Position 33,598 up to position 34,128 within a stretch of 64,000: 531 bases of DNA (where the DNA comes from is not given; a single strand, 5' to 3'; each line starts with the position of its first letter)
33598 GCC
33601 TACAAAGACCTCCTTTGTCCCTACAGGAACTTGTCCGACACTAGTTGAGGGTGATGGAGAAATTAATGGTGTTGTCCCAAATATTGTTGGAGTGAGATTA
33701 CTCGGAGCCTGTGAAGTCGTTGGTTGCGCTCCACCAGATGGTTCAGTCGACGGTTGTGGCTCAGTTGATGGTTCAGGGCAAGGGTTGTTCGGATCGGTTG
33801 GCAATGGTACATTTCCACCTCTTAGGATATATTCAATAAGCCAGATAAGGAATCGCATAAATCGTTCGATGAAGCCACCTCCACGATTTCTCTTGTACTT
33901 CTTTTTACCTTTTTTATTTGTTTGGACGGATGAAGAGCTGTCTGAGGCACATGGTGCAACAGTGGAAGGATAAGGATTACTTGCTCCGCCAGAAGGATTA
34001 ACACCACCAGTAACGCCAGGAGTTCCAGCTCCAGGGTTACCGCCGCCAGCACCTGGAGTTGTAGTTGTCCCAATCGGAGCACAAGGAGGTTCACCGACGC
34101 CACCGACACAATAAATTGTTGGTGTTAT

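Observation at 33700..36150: Same internal 'basic stretch + amphipathic helix + Pro-rich' module in three different secreted enzymes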

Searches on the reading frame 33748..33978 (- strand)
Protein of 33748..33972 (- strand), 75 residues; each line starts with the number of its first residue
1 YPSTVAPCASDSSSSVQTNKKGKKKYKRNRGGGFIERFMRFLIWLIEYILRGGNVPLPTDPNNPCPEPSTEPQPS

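Call 9: find_homologous_proteins(query=window:33748-33972:-, max_evalue=0.01)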
Query seq(75 aa): no candidate shares three 5-residue words with the query. No homologue found.

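Call 17: search_protein_representatives(alignment_id=A3)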
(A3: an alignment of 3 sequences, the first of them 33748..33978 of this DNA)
Query: 3 sequences, 76 profile positions. Proteins with E-value up to 0.001 (for the whole library): 31; up to 1e-10: 6; up to 1e-30: 1. The best 31 are listed.
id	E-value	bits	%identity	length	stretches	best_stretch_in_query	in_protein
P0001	4.0e-42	158.0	-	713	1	1-76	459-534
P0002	1.8e-28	114.2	-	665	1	1-75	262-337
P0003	3.8e-28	113.2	-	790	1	1-75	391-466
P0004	1.5e-20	88.8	-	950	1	2-75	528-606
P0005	9.3e-18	79.9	-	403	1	3-73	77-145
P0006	3.2e-16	75.0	-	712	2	6-75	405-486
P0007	5.4e-10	55.0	-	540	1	3-75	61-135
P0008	1.2e-08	50.7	-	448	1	4-75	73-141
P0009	2.3e-08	49.8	-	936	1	2-67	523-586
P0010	5.5e-08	48.6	-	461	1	2-76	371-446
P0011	1.2e-07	47.5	-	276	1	2-75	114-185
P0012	5.1e-07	45.5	-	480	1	4-75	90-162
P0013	5.6e-07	45.3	-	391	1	3-74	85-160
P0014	5.9e-07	45.3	-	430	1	7-75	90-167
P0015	1.1e-06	44.5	-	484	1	6-73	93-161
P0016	1.1e-06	44.3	-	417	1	7-75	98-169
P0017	1.4e-06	44.1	-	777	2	8-70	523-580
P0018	1.7e-06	43.8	-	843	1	5-75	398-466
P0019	1.7e-06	43.8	-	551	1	1-74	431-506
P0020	1.8e-06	43.7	-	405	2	5-76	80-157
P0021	2.1e-06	43.5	-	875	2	1-74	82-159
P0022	3.8e-06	42.7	-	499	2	2-73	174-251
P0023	4.0e-06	42.6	-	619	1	5-75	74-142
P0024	5.4e-06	42.2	-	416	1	4-74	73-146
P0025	6.9e-06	41.9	-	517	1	7-75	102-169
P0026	9.0e-06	41.5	-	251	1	6-71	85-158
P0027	1.2e-05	41.1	-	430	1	5-75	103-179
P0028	1.9e-05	40.4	-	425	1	6-75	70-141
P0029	3.7e-04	36.3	-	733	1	2-72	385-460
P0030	5.1e-04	35.9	-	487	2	4-75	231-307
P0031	7.8e-04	35.3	-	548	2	7-71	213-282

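Call 21: list_cluster_members(proteins=[P0001, P0002, P0003, P0004, P0005, P0006, P0008, P0012, P0014, P0021])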
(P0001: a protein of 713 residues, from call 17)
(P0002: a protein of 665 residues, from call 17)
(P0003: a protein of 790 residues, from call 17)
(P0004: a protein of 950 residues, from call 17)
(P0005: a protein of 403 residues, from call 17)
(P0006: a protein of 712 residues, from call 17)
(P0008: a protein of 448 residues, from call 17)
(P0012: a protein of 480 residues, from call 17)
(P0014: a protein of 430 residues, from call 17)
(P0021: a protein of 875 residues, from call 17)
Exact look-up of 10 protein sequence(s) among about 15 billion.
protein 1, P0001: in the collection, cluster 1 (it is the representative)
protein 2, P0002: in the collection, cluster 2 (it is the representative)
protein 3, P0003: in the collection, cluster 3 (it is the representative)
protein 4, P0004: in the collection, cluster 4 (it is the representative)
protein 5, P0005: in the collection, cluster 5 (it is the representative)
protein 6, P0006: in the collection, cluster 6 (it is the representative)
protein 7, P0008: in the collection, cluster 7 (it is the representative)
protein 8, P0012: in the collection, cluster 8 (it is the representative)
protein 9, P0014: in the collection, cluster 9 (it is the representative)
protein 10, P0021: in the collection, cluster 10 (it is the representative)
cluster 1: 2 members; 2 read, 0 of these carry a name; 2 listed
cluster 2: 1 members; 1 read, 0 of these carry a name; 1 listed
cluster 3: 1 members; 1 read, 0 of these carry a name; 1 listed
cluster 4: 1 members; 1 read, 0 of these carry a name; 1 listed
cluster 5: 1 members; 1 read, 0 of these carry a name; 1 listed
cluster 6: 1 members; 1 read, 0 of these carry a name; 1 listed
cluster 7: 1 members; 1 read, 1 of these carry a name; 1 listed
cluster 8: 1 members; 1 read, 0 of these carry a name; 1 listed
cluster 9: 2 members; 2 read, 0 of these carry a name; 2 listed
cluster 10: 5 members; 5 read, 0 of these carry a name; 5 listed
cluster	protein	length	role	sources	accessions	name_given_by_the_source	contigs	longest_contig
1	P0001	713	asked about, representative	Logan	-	-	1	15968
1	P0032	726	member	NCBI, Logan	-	-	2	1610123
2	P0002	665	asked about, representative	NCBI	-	-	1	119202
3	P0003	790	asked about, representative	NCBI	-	-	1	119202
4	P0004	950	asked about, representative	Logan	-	-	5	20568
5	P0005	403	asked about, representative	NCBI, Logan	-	-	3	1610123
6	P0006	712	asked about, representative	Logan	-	-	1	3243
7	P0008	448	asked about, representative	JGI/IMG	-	hypothetical protein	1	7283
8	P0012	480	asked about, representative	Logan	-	-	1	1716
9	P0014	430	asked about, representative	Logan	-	-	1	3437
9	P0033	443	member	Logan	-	-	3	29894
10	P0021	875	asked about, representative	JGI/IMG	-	-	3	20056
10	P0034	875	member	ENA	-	-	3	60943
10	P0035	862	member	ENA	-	-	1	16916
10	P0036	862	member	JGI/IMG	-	-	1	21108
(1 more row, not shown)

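Call 22: find_encoding_contigs(protein=P0005, flank=6000, max_places=3)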
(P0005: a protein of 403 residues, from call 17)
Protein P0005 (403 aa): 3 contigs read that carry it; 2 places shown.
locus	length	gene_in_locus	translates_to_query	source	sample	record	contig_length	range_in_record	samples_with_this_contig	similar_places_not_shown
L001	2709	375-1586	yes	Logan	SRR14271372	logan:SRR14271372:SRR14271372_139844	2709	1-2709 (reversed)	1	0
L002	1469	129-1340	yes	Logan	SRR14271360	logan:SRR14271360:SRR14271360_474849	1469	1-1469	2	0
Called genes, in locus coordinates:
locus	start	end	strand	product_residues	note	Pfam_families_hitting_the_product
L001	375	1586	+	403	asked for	PF01670:Glyco_hydro_12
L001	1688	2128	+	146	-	PF13620:CarboxypepD_reg (weak)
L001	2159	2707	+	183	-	?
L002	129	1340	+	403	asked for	PF01670:Glyco_hydro_12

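Call 32: search_protein_families(library=pfam, proteins=[P0002, P0003, P0005, P0006, P0007, P0008, P0009, P0010, P0011, P0012], max_evalue=0.001)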
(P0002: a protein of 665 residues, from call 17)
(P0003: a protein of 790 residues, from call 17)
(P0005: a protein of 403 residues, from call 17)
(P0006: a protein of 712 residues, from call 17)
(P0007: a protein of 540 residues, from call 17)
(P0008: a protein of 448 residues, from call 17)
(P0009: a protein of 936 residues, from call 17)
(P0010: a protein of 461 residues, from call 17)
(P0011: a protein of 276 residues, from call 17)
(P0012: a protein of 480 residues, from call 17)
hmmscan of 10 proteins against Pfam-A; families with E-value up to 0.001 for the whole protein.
P0002 (665 aa): 1 family
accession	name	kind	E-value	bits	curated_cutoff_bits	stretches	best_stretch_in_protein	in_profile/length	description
PF00331.26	Glyco_hydro_10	-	9.8e-100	334.2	22.1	1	366-660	9-309/311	Glycosyl hydrolase family 10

P0003 (790 aa): 0 families

P0005 (403 aa): 1 family
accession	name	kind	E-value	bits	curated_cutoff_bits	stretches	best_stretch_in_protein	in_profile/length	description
PF01670.23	Glyco_hydro_12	-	6.8e-13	49.7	27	1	203-402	2-206/207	Glycosyl hydrolase family 12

P0006 (712 aa): 0 families

P0007 (540 aa): 0 families

P0008 (448 aa): 2 families
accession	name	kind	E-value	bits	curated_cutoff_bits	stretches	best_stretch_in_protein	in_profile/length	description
PF13229.12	Beta_helix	-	2.9e-06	27.4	25.9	0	209-297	51-135/158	Right handed beta helix region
PF05048.19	NosD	-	0.00063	19.7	23.6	1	290-437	19-156/212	Periplasmic copper-binding protein (NosD)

P0009 (936 aa): 2 families
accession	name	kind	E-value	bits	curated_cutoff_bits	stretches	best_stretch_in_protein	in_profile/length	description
PF00082.27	Peptidase_S8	-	2.9e-53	181.5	21.8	1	184-414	1-256/288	Subtilase family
PF22148.1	Fervidolysin_NPro-like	-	1.6e-09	38.4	21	1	59-130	6-76/81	Fervidolysin N-terminal prodomain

P0010 (461 aa): 2 families
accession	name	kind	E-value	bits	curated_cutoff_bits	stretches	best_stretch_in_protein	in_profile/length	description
PF00149.33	Metallophos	-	8.6e-11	43.1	21.5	1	43-221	2-191/191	Calcineurin-like phosphoesterase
PF14008.11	Metallophos_C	-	2.8e-06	28.3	23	1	252-313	1-63/63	Iron/zinc purple acid phosphatase-like protein C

P0011 (276 aa): 0 families

P0012 (480 aa): 2 families
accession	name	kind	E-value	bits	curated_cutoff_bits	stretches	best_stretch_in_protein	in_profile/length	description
PF04389.22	Peptidase_M28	-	3.1e-26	92.7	21.3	1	266-472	1-191/193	Peptidase family M28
PF01546.33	Peptidase_M20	-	6.3e-07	29.9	24.6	1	281-360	1-89/206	Peptidase family M20/M25/M40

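Call 33: search_protein_families(library=pfam, proteins=[P0013, P0014, P0015, P0016, P0017, P0018, P0019, P0020, P0021, P0022], max_evalue=0.001)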
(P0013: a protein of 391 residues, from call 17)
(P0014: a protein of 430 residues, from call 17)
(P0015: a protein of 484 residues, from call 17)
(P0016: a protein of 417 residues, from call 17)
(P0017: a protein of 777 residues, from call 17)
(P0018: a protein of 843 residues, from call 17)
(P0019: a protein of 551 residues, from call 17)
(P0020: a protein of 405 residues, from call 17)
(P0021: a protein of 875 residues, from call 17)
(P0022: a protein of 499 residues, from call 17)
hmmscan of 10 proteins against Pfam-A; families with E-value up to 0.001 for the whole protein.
P0013 (391 aa): 1 family
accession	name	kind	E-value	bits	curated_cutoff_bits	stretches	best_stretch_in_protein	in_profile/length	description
PF00413.30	Peptidase_M10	-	0.00085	19.7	24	0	225-359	73-126/159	Matrixin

P0014 (430 aa): 2 families
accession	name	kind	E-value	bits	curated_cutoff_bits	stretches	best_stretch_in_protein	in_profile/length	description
PF00722.28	Glyco_hydro_16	-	2.7e-08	33.9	22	1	257-399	12-151/175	Glycosyl hydrolases family 16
PF03935.22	SKN1_KRE6_Sbg1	-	8.7e-05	21.6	30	1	210-364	112-258/501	Beta-glucan synthesis-associated protein SKN1/KRE6/Sbg1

P0015 (484 aa): 1 family
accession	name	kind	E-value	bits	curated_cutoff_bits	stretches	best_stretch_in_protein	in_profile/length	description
PF11790.14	Glyco_hydro_cc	-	6.1e-05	23.2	21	1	284-447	69-209/237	Glycosyl hydrolase catalytic core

P0016 (417 aa): 1 family
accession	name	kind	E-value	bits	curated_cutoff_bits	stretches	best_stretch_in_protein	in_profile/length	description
PF00722.28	Glyco_hydro_16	-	2.7e-14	53.4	22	1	244-382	10-153/175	Glycosyl hydrolases family 16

P0017 (777 aa): 0 families

P0018 (843 aa): 3 families
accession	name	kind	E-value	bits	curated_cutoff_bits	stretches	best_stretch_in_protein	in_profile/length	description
PF00652.28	Ricin_B_lectin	-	3.6e-22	79.3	29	1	714-839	5-126/126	Ricin-type beta-trefoil lectin domain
PF14200.12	RicinB_lectin_2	-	1.9e-16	61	25.6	1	763-827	20-88/89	Ricin-type beta-trefoil lectin domain-like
PF04450.18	BSP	-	1e-10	42.3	23.8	1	596-703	100-206/207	Peptidase of plants and bacteria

P0019 (551 aa): 1 family
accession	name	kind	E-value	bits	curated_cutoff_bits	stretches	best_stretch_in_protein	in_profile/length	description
PF07602.17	DUF1565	-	1.9e-08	34.4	20.3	1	48-259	2-204/257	Protein of unknown function (DUF1565)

P0020 (405 aa): 1 family
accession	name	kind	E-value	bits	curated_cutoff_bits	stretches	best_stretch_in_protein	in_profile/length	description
PF08787.18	Alginate_lyase2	-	7.9e-40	137.5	29.7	1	195-404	1-225/225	Alginate lyase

P0021 (875 aa): 0 families

P0022 (499 aa): 1 family
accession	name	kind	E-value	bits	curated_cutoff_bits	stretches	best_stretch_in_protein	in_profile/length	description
PF01828.24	Peptidase_A4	-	3.4e-21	76.1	22.3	1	298-486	1-196/206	Peptidase A4 family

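Call 34: search_protein_families(library=pfam, proteins=[P0023, P0024, P0025, P0026, P0027, P0028, P0029, P0030, P0031], max_evalue=0.001)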
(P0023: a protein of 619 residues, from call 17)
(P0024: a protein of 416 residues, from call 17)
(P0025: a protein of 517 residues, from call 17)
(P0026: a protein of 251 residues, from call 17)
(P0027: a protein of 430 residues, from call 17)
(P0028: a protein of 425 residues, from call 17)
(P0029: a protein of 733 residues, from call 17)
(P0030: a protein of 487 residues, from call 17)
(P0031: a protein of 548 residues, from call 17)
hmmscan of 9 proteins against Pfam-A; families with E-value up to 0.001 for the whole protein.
P0023 (619 aa): 2 families
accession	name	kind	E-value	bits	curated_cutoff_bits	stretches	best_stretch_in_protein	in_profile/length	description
PF13204.13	Apiosidase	-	2.4e-92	310.4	26.5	1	199-517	1-319/320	Apiosidase-like, catalytic domain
PF12904.13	Collagen_bind_2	-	8e-19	67.7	22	1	520-607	1-92/92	Putative collagen-binding domain of a collagenase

P0024 (416 aa): 1 family
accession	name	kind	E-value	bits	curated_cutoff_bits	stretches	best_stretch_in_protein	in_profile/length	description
PF08787.18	Alginate_lyase2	-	1.1e-42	146.8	29.7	1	203-415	1-225/225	Alginate lyase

P0025 (517 aa): 1 family
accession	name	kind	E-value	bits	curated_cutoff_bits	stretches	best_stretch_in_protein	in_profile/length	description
PF00149.33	Metallophos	-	7.2e-07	30.3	21.5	1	256-439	21-188/191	Calcineurin-like phosphoesterase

P0026 (251 aa): 0 families

P0027 (430 aa): 1 family
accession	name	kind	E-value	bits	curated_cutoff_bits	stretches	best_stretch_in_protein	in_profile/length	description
PF01670.23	Glyco_hydro_12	-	5.8e-19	69.5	27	1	237-429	2-206/207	Glycosyl hydrolase family 12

P0028 (425 aa): 1 family
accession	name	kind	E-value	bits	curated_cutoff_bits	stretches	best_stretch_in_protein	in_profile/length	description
PF00722.28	Glyco_hydro_16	-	2.3e-14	53.7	22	1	221-409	3-166/175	Glycosyl hydrolases family 16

P0029 (733 aa): 2 families
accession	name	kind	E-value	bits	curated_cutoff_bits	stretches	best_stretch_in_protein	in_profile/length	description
PF04185.19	Phosphoesterase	-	9.7e-28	97.8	23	1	78-296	115-355/356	Phosphoesterase family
PF00722.28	Glyco_hydro_16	-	4.9e-06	26.6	22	1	570-727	22-173/175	Glycosyl hydrolases family 16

P0030 (487 aa): 0 families

P0031 (548 aa): 0 families

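Call 55: find_encoding_contigs(protein=P0034, flank=10000, max_places=2)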
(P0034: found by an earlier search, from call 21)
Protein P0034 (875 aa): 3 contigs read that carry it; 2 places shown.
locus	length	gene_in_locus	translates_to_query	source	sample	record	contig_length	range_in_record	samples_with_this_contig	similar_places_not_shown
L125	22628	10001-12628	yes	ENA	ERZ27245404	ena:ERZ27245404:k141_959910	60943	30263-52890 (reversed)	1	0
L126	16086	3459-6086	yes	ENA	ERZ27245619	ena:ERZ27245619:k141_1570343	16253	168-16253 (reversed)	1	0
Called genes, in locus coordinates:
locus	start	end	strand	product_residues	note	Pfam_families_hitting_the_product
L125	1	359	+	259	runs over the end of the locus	PF14333:DUF4389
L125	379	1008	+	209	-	-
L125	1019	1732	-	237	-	PF01569:PAP2, PF14378:PAP2_3 (weak)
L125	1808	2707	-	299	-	PF00483:NTP_transferase, PF12804:NTP_transf_3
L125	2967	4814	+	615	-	PF22422:MGH1-like_GH, PF01204:Trehalase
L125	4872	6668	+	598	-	PF13522:GATase_6, PF13537:GATase_7, PF01380:SIS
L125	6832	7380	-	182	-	-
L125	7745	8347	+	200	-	PF02357:NusG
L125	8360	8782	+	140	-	PF03946:Ribosomal_L11_N, PF00298:Ribosomal_L11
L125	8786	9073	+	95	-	-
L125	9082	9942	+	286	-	PF00687:Ribosomal_L1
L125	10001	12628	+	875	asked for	-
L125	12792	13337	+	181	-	PF00466:Ribosomal_L10, PF27436:RL10_C (weak)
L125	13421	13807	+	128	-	PF16320:Ribosomal_L12_N, PF00542:Ribosomal_L12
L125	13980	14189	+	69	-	PF00376:MerR (weak), PF12728:HTH_17, PF13411:MerR_1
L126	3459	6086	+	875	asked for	-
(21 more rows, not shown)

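Call 56: find_encoding_contigs(protein=P0033, flank=10000, max_places=2)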
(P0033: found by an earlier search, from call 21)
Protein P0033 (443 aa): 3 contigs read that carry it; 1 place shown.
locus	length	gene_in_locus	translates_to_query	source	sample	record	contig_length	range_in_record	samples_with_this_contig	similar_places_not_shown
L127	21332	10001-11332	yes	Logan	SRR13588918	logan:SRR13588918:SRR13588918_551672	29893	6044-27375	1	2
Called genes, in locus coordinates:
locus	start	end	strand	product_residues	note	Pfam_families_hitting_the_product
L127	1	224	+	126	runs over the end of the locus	-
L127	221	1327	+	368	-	PF01381:HTH_3, PF06114:Peptidase_M78 (faint)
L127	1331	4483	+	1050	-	PF07693:KAP_NTPase, PF24883:NPHP3_N (faint)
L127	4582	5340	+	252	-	PF13365:Trypsin_2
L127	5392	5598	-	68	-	PF13560:HTH_31, PF12844:HTH_19, PF01381:HTH_3, PF13413:HTH_25 (faint), PF13443:HTH_26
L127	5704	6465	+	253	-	-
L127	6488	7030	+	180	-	PF05065:Phage_capsid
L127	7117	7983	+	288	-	-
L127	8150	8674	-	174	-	PF00293:NUDIX, PF14815:NUDIX_4 (weak)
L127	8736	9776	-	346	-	PF02518:HATPase_c (faint), PF14213:DUF4325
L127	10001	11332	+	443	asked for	PF00722:Glyco_hydro_16, PF26113:GH16_XgeA (faint)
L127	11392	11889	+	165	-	PF01988:VIT1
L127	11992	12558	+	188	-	PF28474:DUF8412, PF13376:OmdA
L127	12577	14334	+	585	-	PF09972:DUF2207, PF20990:DUF2207_C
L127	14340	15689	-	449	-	PF01266:DAO (weak), PF01494:FAD_binding_3, PF13450:NAD_binding_8 (weak)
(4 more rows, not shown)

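Call 63: search_protein_families(library=ncbifam, proteins=[P0019, P0008, P0010, P0006, P0021, P0031, P0017, P0011, P0030, P0007], max_evalue=0.01)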
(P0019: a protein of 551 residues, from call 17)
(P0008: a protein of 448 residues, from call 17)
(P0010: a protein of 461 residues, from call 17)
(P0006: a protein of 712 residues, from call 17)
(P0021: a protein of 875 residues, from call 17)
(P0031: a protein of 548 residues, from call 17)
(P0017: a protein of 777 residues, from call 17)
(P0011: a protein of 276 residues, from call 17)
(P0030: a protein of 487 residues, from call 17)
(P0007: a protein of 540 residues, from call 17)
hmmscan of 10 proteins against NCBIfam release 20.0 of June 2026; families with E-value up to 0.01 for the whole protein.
P0019 (551 aa): 6 families
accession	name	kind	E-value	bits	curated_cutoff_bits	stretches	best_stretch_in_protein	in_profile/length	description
NF041518.1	choice_anch_Q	domain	1.9e-12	47.2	25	1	312-366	1-57/58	choice-of-anchor Q domain-containing protein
NF047854.1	LIC10774_subfam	equivalog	1.1e-10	41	380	1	32-259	50-273/358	LIC10774/LIC10365 family surface protein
NF041903.1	exo-PATE_PelX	equivalog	1e-06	27.4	1490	1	35-151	384-491/734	pectate disaccharide-lyase PelX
TIGR04247.1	NosD_copper_fam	subfamily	3.6e-05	22.5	300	1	64-139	1-66/377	nitrous oxide reductase family maturation protein NosD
NF041899.1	pec_ly_PelN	equivalog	5e-05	22.3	740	1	35-92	20-77/437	pectate lyase PelN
NF041896.1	pecestase_PemA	equivalog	0.0011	17.9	700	1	33-94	20-78/365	pectinesterase PemA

P0008 (448 aa): 0 families

P0010 (461 aa): 0 families

P0006 (712 aa): 0 families

P0021 (875 aa): 0 families

P0031 (548 aa): 0 families

P0017 (777 aa): 0 families

P0011 (276 aa): 0 families

P0030 (487 aa): 0 families

P0007 (540 aa): 0 families

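Call 90: find_encoding_contigs(protein=P0019, flank=6000, max_places=2)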
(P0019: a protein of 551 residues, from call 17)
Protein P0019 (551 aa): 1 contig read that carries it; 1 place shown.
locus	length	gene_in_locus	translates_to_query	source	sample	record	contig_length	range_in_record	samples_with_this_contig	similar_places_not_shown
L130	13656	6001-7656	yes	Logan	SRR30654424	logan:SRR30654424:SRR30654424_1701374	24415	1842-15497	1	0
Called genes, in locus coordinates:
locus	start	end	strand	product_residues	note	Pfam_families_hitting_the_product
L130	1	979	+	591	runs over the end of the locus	PF13230:GATase_4, PF13522:GATase_6, PF13537:GATase_7, PF01380:SIS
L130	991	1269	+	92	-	PF00584:SecE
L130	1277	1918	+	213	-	PF02357:NusG, PF00467:KOW (weak)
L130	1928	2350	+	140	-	PF03946:Ribosomal_L11_N, PF00298:Ribosomal_L11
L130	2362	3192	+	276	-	PF00687:Ribosomal_L1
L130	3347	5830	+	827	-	PF00150:Cellulase, PF02836:Glyco_hydro_2_C (faint), PF26410:GH5_mannosidase (weak), PF00150:Cellulase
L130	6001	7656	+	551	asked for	PF07602:DUF1565, PF22842:Pel9A-like_beta_helix, PF13229:Beta_helix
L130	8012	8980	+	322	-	PF24517:CBM96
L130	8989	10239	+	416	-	PF07602:DUF1565 (weak), PF22842:Pel9A-like_beta_helix, PF13229:Beta_helix (weak)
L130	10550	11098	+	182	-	PF00466:Ribosomal_L10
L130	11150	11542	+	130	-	PF16320:Ribosomal_L12_N, PF00542:Ribosomal_L12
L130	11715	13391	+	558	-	-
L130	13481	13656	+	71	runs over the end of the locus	PF12728:HTH_17, PF00376:MerR (weak), PF13411:MerR_1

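Call 91: find_encoding_contigs(protein=P0017, flank=6000, max_places=2)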
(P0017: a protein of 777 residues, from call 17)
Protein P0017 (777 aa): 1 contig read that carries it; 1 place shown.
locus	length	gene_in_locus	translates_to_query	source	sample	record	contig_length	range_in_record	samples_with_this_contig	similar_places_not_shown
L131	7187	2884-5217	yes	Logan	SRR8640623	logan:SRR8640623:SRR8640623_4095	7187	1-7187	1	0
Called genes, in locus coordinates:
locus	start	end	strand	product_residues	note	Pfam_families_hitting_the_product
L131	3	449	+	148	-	?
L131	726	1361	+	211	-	PF02357:NusG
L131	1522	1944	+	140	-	PF03946:Ribosomal_L11_N, PF00298:Ribosomal_L11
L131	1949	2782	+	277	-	PF00687:Ribosomal_L1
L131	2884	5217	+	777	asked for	-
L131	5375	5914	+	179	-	PF00466:Ribosomal_L10, PF27436:RL10_C (weak)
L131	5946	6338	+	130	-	PF16320:Ribosomal_L12_N, PF00542:Ribosomal_L12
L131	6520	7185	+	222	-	?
